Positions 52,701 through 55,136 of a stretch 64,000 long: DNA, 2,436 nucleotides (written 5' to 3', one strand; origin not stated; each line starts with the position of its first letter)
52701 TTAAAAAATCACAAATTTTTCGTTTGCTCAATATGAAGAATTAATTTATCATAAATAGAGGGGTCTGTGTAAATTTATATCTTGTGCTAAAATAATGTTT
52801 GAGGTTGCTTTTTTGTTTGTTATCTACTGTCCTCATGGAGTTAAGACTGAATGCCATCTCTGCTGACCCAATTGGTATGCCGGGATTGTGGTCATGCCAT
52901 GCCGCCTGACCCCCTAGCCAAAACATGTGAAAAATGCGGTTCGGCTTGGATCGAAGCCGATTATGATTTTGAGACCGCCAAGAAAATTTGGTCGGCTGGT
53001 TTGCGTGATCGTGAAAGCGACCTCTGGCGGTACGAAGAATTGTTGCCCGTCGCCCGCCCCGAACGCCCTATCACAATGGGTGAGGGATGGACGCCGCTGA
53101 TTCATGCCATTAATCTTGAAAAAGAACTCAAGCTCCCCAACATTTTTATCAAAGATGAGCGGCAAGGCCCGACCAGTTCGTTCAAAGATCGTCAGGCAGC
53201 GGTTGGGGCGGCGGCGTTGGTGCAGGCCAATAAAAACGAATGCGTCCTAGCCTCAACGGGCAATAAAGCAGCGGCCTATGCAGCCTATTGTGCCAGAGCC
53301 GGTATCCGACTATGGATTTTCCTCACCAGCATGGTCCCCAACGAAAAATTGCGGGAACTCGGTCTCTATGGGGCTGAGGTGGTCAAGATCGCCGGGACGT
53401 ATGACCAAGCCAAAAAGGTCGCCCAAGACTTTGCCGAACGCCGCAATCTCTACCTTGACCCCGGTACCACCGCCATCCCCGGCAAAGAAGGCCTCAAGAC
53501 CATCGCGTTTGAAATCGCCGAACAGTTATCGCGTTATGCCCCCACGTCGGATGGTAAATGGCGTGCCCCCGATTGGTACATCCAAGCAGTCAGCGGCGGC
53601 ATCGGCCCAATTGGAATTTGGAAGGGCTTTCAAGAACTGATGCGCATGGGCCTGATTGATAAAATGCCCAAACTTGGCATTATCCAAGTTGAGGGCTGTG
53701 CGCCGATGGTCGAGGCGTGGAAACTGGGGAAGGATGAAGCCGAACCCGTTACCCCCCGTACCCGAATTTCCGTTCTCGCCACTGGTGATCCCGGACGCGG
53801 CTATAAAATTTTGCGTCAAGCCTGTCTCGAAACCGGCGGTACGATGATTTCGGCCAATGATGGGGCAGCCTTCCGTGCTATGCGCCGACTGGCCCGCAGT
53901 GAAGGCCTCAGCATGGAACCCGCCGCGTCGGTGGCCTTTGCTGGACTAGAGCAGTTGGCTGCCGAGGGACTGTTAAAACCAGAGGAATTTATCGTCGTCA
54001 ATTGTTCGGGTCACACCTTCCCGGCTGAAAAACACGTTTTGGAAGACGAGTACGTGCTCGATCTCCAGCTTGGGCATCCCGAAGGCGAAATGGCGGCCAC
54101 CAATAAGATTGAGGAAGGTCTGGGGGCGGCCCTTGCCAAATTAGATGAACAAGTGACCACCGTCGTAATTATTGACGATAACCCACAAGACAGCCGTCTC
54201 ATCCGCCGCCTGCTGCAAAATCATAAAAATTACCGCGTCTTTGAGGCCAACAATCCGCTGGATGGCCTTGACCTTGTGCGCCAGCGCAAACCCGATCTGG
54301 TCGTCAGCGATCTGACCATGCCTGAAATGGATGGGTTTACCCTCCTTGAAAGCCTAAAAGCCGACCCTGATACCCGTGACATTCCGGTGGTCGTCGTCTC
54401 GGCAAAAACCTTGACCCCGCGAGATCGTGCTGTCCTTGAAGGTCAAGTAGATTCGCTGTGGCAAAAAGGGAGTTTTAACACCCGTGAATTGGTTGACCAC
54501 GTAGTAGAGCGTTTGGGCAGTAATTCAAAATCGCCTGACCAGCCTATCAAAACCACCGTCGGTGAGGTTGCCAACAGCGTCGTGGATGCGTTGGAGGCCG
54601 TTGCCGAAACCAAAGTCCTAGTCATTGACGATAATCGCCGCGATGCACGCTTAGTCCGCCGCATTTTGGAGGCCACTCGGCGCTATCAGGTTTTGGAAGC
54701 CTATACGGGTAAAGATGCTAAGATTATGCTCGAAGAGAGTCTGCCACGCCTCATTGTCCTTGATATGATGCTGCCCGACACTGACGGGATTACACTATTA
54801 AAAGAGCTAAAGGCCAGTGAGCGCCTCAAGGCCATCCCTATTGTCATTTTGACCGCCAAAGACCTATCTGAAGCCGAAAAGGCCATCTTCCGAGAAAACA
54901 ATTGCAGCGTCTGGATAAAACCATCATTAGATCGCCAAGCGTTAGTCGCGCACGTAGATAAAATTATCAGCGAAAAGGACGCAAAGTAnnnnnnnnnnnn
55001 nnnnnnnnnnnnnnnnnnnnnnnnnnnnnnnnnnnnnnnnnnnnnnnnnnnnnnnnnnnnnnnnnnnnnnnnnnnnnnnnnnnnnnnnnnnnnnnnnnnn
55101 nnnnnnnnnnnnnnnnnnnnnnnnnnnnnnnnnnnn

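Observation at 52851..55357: Threonine-synthase-like PLP enzyme fused to two C-terminal receiver domains, followed by a CheY-like gene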

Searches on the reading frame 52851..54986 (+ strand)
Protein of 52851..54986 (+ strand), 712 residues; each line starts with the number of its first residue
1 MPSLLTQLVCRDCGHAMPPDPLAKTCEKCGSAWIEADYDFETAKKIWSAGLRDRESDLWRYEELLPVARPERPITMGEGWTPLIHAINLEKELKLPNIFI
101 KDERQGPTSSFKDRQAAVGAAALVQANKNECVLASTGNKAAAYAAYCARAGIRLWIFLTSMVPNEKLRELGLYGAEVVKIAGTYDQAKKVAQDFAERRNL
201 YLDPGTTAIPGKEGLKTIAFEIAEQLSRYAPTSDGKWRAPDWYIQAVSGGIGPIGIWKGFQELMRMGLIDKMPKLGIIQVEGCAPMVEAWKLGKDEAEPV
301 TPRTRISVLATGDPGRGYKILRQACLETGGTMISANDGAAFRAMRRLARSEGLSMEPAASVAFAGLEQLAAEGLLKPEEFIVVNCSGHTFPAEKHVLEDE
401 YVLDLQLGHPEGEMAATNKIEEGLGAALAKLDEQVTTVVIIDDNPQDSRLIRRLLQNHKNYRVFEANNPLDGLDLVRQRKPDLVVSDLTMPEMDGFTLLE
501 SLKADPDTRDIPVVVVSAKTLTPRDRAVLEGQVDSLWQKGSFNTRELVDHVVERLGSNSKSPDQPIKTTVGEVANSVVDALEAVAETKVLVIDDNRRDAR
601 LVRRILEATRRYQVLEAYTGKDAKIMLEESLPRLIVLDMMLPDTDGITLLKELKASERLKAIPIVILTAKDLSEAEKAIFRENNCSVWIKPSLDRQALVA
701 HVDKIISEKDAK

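Call 3: search_protein_families(library=pfam, proteins=[window:52851-54986:+], max_evalue=0.01)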
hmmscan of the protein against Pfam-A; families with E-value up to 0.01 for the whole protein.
window:52851-54986:+ (712 aa): 2 families
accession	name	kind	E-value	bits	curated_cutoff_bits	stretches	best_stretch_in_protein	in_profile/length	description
PF00291.31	PALP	-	5.6e-63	213.4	35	1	74-387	1-295/295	Pyridoxal-phosphate dependent enzyme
PF00072.30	Response_reg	-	7.1e-37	126.4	30.2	2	438-550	1-109/111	Response regulator receiver domain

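Call 4: search_protein_families(library=ncbifam, proteins=[window:52851-54986:+], max_evalue=0.01)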
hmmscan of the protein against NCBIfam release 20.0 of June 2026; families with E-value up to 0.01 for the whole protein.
window:52851-54986:+ (712 aa): 134 families (the best 25 are shown)
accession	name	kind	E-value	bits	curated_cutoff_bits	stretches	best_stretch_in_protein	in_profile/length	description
NF006050.0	PRK08197.1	equivalog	3.4e-80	269.8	303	1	2-388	3-380/406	threonine synthase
NF004170.0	PRK05638.1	equivalog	3.7e-57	193.9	421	1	9-389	3-355/442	threonine synthase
TIGR00260.1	thrC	equivalog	1.5e-41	142.7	167.1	1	59-388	2-334/340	threonine synthase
NF005035.0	PRK06450.1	equivalog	4.8e-36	124.3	301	1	7-369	3-321/338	threonine synthase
NF006205.0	PRK08329.1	equivalog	8e-36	123.7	358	1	8-390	2-344/347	threonine synthase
NF004996.0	PRK06381.1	equivalog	9.3e-35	120.1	266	1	79-383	14-313/319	threonine synthase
TIGR03844.1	cysteate_syn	equivalog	4.2e-32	111.4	324.9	1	8-389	3-379/398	cysteate synthase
TIGR02154.1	PhoB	equivalog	1.1e-31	109.9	296.2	2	587-702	3-116/226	phosphate regulon transcriptional regulator PhoB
NF007135.0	PRK09581.1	equivalog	3.4e-31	108.6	474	2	436-520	3-86/457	PleD family two-component system response regulator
NF045717.1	DVU0259_DivK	exception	2.8e-25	88.7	160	2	438-552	5-113/117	DVU0259 family response regulator domain-containing protein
NF040534.1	resp_reg_YycF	equivalog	2.8e-24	85.7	340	2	588-703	2-112/231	response regulator YycF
NF001965.0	PRK00742.1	subfamily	7.7e-23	81.3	293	2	437-522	5-88/357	chemotaxis-specific protein-glutamate methyltransferase CheB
NF007901.0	PRK10610.1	equivalog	1e-22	80.6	189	2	438-519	8-89/129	chemotaxis response regulator CheY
NF007005.1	PRK09468.1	equivalog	1.1e-22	80.7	331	2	586-706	3-119/237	osmolarity response regulator transcription factor OmpR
TIGR02875.1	spore_0_A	equivalog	1.1e-22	80.6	200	2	437-518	4-86/262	sporulation transcription factor Spo0A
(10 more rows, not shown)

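Call 5: find_homologous_proteins(query=window:52851-54986:+, max_evalue=1e-10)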
Query window:52851-54986:+ (712 aa): 7566 proteins with E <= 1e-10 among 8000 candidates; the best 120 are listed.
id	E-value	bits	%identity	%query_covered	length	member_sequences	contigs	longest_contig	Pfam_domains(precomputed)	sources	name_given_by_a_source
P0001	0.0e+0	1583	99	100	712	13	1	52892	PF00291.32,PF00072.31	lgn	-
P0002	0.0e+0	1458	89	100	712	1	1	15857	PF00291.32,PF00072.31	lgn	-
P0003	0.0e+0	1454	89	100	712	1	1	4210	PF00291.32,PF00072.31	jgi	jgi:threonine synthase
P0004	0.0e+0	1148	71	100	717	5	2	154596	PF00291.32,PF00072.31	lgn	-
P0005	0.0e+0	1148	71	99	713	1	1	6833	PF00291.32,PF00072.31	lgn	-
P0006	0.0e+0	1142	70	100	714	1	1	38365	PF00291.32,PF00072.31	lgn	-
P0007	0.0e+0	1130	70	99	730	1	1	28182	PF00291.32,PF00072.31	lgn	-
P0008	0.0e+0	1120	69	99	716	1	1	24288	PF00291.32,PF00072.31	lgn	-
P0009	0.0e+0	1116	70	99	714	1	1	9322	PF00291.32,PF00072.31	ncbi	-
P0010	0.0e+0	1116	68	100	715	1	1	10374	PF00291.32,PF00072.31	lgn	-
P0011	0.0e+0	1112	69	99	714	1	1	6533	PF00291.32,PF00072.31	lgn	-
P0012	0.0e+0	1095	67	99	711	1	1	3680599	PF00291.32,PF00072.31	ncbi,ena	-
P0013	0.0e+0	1085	66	99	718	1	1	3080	PF00291.32,PF00072.31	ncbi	-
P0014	0.0e+0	1083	67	99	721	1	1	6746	PF00291.32,PF00072.31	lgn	-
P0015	0.0e+0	1083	68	100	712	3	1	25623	PF00291.32,PF00072.31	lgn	-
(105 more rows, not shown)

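Call 9: find_encoding_contigs(protein=P0012, flank=10000, max_places=2)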
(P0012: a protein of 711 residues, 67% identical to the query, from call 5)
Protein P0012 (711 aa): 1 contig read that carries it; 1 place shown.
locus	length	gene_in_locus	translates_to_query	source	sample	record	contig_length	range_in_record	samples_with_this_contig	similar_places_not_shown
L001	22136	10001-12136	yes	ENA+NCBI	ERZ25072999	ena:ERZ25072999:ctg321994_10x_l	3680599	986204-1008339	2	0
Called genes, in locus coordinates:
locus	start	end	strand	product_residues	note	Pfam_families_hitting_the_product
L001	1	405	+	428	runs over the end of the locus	PF03979:Sigma70_r1_1, PF00140:Sigma70_r1_2, PF04542:Sigma70_r2, PF04539:Sigma70_r3, PF04545:Sigma70_r4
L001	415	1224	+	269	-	PF18917:LiaI-LiaF-like_TM1, PF22570:LiaF-TM (weak)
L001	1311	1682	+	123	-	PF00072:Response_reg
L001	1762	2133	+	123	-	PF00072:Response_reg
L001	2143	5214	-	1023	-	PF00912:Transgly, PF00905:Transpeptidase, PF17957:Big_7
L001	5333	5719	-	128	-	PF16320:Ribosomal_L12_N, PF00542:Ribosomal_L12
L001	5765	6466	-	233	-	PF00466:Ribosomal_L10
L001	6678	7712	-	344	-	PF05496:RuvB_N, PF00004:AAA, PF07728:AAA_5 (weak), PF17864:AAA_lid_4, PF05491:WHD_RuvB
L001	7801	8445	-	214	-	-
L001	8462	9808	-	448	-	PF13414:TPR_11 (faint), PF13424:TPR_12 (faint), PF13428:TPR_14 (faint), PF00515:TPR_1 (faint), PF07719:TPR_2 (faint), PF13181:TPR_8 (faint), PF13431:TPR_17 (faint), PF14559:TPR_19, +4 more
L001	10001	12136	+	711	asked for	PF00291:PALP, PF00072:Response_reg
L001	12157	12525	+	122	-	PF00072:Response_reg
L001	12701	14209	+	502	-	PF07691:PA14 (weak), PF08239:SH3_3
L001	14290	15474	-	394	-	PF00501:AMP-binding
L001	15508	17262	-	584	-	PF00083:Sugar_tr, PF07690:MFS_1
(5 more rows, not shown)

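Call 13: find_related_loci(query=A1, collection=genome_contigs, flank=10000)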
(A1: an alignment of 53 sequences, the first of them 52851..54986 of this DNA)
Query A1 (712 aa) in genome_contigs; peptide patterns used: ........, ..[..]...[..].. (x = any residue, [..] = any of these).
531 stretches matched a pattern; 492 encode a relative of the query (tblastn E <= 1e-3); the best 80 are kept; 80 distinct loci.
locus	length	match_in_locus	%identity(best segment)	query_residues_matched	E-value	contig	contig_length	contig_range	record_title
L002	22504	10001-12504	99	1-712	0e+0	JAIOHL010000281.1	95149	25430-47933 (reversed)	MAG: Anaerolineae bacterium isolate MAG_03 contig_266511, whole genome shotgun sequence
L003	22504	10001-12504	99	1-712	0e+0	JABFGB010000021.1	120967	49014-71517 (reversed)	MAG: Chloroflexota bacterium isolate CFX10 c_000000000021, whole genome shotgun sequence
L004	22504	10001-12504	99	1-712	0e+0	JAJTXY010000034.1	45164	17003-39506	MAG: Anaerolineae bacterium isolate DTUCFX7 34-Genome24, whole genome shotgun sequence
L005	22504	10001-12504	96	1-712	0e+0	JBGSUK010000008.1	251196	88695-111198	MAG: Anaerolineae bacterium isolate JTS-AC430 k141_905182, whole genome shotgun sequence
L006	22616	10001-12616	69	1-709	0e+0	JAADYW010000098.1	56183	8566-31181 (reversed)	MAG: Chloroflexi bacterium isolate TC_152 k99_978355, whole genome shotgun sequence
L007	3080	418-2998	66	1-708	0e+0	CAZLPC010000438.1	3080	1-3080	MAG TPA_asm: uncultured Anaerolineae bacterium isolate SRP072547_co1_26 genome assembly, contig: NODE_79907_length_3080_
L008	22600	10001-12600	65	1-709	0e+0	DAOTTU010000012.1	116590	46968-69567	MAG TPA_asm: Anaerolineae bacterium isolate F14_21 k111_49427, whole genome shotgun sequence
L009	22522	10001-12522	67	1-708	0e+0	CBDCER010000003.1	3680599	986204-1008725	MAG: Aggregatilineales bacterium isolate 40d8095f-e3e6-4e4c-932d-ac8bc0a239c2 genome assembly, contig: contig_3, whole g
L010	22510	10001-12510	68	1-709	0e+0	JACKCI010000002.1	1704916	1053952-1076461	MAG: Anaerolineales bacterium isolate HK-STAS-CHLO-43 HK-STAS-CHLO-43_2, whole genome shotgun sequence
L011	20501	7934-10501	65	3-708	0e+0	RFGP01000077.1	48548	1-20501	MAG: Chloroflexi bacterium isolate J027 k99_261931, whole genome shotgun sequence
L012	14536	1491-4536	66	1-709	0e+0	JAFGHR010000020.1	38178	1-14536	MAG: Anaerolineae bacterium isolate Zod_Metabat.151 k87_3112353, whole genome shotgun sequence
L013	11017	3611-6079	64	1-711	0e+0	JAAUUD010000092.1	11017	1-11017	MAG: Anaerolineae bacterium isolate SM2_1_5 NODE_1722_length_11017_cov_2.642975, whole genome shotgun sequence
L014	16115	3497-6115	65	1-710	0e+0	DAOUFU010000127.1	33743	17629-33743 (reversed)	MAG TPA_asm: Anaerolineae bacterium isolate R24_102 k131_1482111, whole genome shotgun sequence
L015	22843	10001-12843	63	1-707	0e+0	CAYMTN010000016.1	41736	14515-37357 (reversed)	MAG TPA_asm: uncultured Anaerolineaceae bacterium isolate binchicken_co129_852 genome assembly, contig: NODE_2276_length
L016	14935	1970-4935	62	1-708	0e+0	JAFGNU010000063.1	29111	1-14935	MAG: Anaerolineae bacterium isolate Zod_Metabat.568 k87_5759357, whole genome shotgun sequence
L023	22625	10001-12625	62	1-709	0e+0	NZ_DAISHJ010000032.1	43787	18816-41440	MAG: Aggregatilinea sp. isolate CTOTU56 NODE_423_length_43787_cov_4.074522, whole genome shotgun sequence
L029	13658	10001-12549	61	1-709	0e+0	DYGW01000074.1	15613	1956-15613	MAG TPA_asm: Thermoflexus sp. isolate BE2012_66_11 Afr_mines_BE2012_1748_length_15613_cov_4_491773, whole genome shotgun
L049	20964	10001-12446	62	1-707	0e+0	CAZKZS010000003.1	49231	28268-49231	MAG TPA_asm: uncultured Anaerolineae bacterium isolate binchicken_co130_103 genome assembly, contig: NODE_1028_length_49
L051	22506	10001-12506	54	1-711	0e+0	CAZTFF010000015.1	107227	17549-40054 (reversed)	MAG TPA_asm: uncultured Caldilineaceae bacterium isolate binchicken_co17_31 genome assembly, contig: NODE_532_length_107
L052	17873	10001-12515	56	5-707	0e+0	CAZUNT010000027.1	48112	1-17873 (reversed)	MAG TPA_asm: uncultured Caldilineaceae bacterium isolate binchicken_co7_199 genome assembly, contig: NODE_1274_length_48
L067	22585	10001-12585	55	1-707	0e+0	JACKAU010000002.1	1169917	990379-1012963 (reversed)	MAG: Anaerolineales bacterium isolate HK-STAS-CHLO-3 HK-STAS-CHLO-3_2, whole genome shotgun sequence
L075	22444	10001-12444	53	3-707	0e+0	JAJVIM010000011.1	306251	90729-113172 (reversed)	MAG: Anaerolineae bacterium isolate Bin_81R c_000000000085_partial_81277_387528, whole genome shotgun sequence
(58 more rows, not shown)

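Call 25: find_homologous_proteins(query=L023:21339-22619:-, max_evalue=1e-30)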
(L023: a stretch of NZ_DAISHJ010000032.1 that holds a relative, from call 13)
Query L023:21339-22619:- (427 aa): 8000 proteins with E <= 1e-30 among 8000 candidates; the best 120 are listed.
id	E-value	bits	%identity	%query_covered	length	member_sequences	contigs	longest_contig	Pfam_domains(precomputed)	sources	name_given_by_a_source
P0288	1.8e-275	931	97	100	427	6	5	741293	PF00291.32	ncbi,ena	-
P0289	1.6e-223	760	79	100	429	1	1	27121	PF00291.32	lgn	-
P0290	7.5e-222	755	77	100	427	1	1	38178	PF00291.32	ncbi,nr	ncbi:MAG: threonine synthase [Anaerolineae bacterium]|nr:threonine synthase [Anaerolineae bacterium]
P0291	2.0e-220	750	78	100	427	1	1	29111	PF00291.32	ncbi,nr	ncbi:MAG: threonine synthase [Anaerolineae bacterium]|nr:threonine synthase [Anaerolineae bacterium]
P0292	2.4e-219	747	77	100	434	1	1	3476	PF00291.32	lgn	-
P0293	5.8e-219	745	77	100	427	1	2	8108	PF00291.32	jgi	-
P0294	5.7e-217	739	78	98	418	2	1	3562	PF00291.32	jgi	jgi:threonine synthase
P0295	9.2e-216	735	76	100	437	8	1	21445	PF00291.32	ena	-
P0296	3.9e-214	729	76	100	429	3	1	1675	PF00291.32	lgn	-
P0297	2.1e-212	724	76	100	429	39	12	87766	PF00291.32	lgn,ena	-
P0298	7.0e-211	719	75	100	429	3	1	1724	PF00291.32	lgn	-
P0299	7.6e-211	719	75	100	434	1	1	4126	PF00291.32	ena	-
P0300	5.9e-210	716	76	98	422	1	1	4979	PF00291.32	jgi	-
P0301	6.7e-209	712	75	100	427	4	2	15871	PF00291.32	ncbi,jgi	-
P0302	2.4e-195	667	72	100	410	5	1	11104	PF00291.32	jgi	jgi:threonine synthase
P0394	4.7e-175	601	63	99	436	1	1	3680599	PF00291.32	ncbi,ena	-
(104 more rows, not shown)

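Call 29: search_protein_families(library=pfam, proteins=[L029:6727-9987:+, L049:4775-9991:+, L051:6939-9992:+, L015:15227-17875:+, L067:12905-14683:+, L052:14667-15020:+, L075:14617-15069:+, L023:3459-4976:+], max_evalue=0.001)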
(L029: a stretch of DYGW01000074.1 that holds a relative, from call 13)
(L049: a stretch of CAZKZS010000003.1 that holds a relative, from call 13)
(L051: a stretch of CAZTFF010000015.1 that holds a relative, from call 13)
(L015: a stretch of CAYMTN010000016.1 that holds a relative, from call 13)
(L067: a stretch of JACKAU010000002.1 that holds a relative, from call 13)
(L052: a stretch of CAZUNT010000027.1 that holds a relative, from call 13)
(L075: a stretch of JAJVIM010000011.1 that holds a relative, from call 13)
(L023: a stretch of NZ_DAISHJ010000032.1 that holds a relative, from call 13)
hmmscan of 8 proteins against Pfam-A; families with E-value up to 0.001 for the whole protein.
L029:6727-9987:+ (1087 aa): 7 families
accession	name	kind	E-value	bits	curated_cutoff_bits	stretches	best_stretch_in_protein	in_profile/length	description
PF13185.12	GAF_2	-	2.9e-41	141.3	28.6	2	413-549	5-135/136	GAF domain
PF01590.32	GAF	-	1.2e-32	113.7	22.4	2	694-832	1-132/133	GAF domain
PF02518.31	HATPase_c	-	4.4e-30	104.8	26.4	1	970-1081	2-109/111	Histidine kinase-, DNA gyrase B-, and HSP90-like ATPase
PF13492.12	GAF_3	-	8e-28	97.9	27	3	694-835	1-129/129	GAF domain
PF00512.31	HisKA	-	1.2e-23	83.4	26.9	1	856-923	2-66/66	His Kinase A (phospho-acceptor) domain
PF02743.24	dCache_1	-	3.1e-22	79.7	45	1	56-287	3-233/240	Cache domain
PF00672.30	HAMP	-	3.8e-13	50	25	1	328-380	1-53/53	HAMP domain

L049:4775-9991:+ (1739 aa): 9 families
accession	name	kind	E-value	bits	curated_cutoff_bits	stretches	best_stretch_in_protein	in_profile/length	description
PF13185.12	GAF_2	-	5.8e-87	289.3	28.6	5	698-839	2-136/136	GAF domain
PF01590.32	GAF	-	7.1e-71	237.4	22.4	5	700-838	2-133/133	GAF domain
PF13492.12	GAF_3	-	1.1e-60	204.2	27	5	1171-1311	2-129/129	GAF domain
PF02518.31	HATPase_c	-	9.1e-31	107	26.4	1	1623-1731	2-109/111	Histidine kinase-, DNA gyrase B-, and HSP90-like ATPase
PF00512.31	HisKA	-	7.4e-21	74.4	26.9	1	1509-1575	2-65/66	His Kinase A (phospho-acceptor) domain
PF08447.18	PAS_3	-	1.8e-18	67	25.6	1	1048-1133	3-87/89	PAS fold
PF02743.24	dCache_1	-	2e-15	57.4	45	1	55-291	6-239/240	Cache domain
PF00672.30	HAMP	-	2.3e-09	37.9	25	1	328-377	3-52/53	HAMP domain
PF15714.11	SpoVT_C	-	3.1e-06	27.7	27.5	0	604-661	69-127/128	Stage V sporulation protein T C-terminal, transcription factor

L051:6939-9992:+ (1018 aa): 7 families
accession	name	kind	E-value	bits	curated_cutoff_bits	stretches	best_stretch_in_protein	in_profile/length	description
PF02518.31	HATPase_c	-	8.6e-30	103.9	26.4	1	883-996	2-110/111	Histidine kinase-, DNA gyrase B-, and HSP90-like ATPase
PF13185.12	GAF_2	-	3.4e-28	99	28.6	2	478-616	3-136/136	GAF domain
PF01590.32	GAF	-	1.5e-25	90.7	22.4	2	478-615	1-133/133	GAF domain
PF13492.12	GAF_3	-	6.7e-19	69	27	2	480-617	3-129/129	GAF domain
PF00512.31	HisKA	-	4.9e-18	65.4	26.9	1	769-836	2-66/66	His Kinase A (phospho-acceptor) domain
PF02743.24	dCache_1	-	9.4e-13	48.7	45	1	95-299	5-209/240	Cache domain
PF00672.30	HAMP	-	2.1e-07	31.6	25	1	389-439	2-52/53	HAMP domain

L015:15227-17875:+ (883 aa): 0 families

L067:12905-14683:+ (593 aa): 0 families

L052:14667-15020:+ (118 aa): 1 family
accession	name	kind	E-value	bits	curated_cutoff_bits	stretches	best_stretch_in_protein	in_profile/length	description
PF19493.4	Trypco1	-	8.7e-21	74.8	24.6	1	8-108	2-98/98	Trypsin-co-occurring domain 1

L075:14617-15069:+ (151 aa): 0 families

L023:3459-4976:+ (506 aa): 5 families
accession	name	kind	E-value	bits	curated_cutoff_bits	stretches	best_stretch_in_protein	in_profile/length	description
PF13185.12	GAF_2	-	3.1e-13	50.6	28.6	1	297-437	3-135/136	GAF domain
PF00672.30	HAMP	-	3.6e-12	46.9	25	1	211-258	5-52/53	HAMP domain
PF13492.12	GAF_3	-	1.1e-10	42.4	27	1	299-439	3-129/129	GAF domain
PF01590.32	GAF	-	2e-10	41.8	22.4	1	299-437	3-133/133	GAF domain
PF17203.10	sCache_3_2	-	1.8e-05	25.3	28.4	0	50-133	3-84/140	Single cache domain 3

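Call 30: search_protein_families(library=ncbifam, proteins=[L023:21339-22619:-, P0394], max_evalue=1e-20)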
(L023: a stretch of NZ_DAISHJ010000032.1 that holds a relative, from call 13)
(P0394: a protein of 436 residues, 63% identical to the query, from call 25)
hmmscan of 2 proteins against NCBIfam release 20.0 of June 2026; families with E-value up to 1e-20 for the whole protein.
L023:21339-22619:- (427 aa): 6 families
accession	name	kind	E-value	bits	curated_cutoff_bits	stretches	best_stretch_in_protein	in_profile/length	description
TIGR00260.1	thrC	equivalog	1.1e-76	258.2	167.1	1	63-390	1-340/340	threonine synthase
NF006050.0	PRK08197.1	equivalog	2.9e-70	237.1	303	1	3-394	7-390/406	threonine synthase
NF004170.0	PRK05638.1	equivalog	6.3e-52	176.6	421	1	5-388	2-358/442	threonine synthase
NF005035.0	PRK06450.1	equivalog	1.3e-35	122.9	301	1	5-387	4-336/338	threonine synthase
NF006205.0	PRK08329.1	equivalog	8.7e-35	120.3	358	1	103-387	72-345/347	threonine synthase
NF004996.0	PRK06381.1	equivalog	1.7e-34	119.3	266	1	87-384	16-317/319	threonine synthase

P0394 (436 aa): 7 families
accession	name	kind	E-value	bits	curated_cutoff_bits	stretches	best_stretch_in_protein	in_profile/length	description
TIGR00260.1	thrC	equivalog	9.3e-80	268.3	167.1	1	65-392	1-340/340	threonine synthase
NF006050.0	PRK08197.1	equivalog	8.5e-71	238.8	303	1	3-394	5-388/406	threonine synthase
NF004170.0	PRK05638.1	equivalog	1.7e-54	185.1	421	1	7-390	2-358/442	threonine synthase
NF004996.0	PRK06381.1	equivalog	8.5e-36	123.6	266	1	99-386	25-317/319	threonine synthase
NF006205.0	PRK08329.1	equivalog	4.3e-35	121.3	358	1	105-389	72-345/347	threonine synthase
NF005035.0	PRK06450.1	equivalog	1.1e-33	116.5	301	1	8-389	5-336/338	threonine synthase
TIGR01127.1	ilvA_1Cterm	equivalog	3.9e-21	75.5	378.75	1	106-386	16-285/380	threonine ammonia-lyase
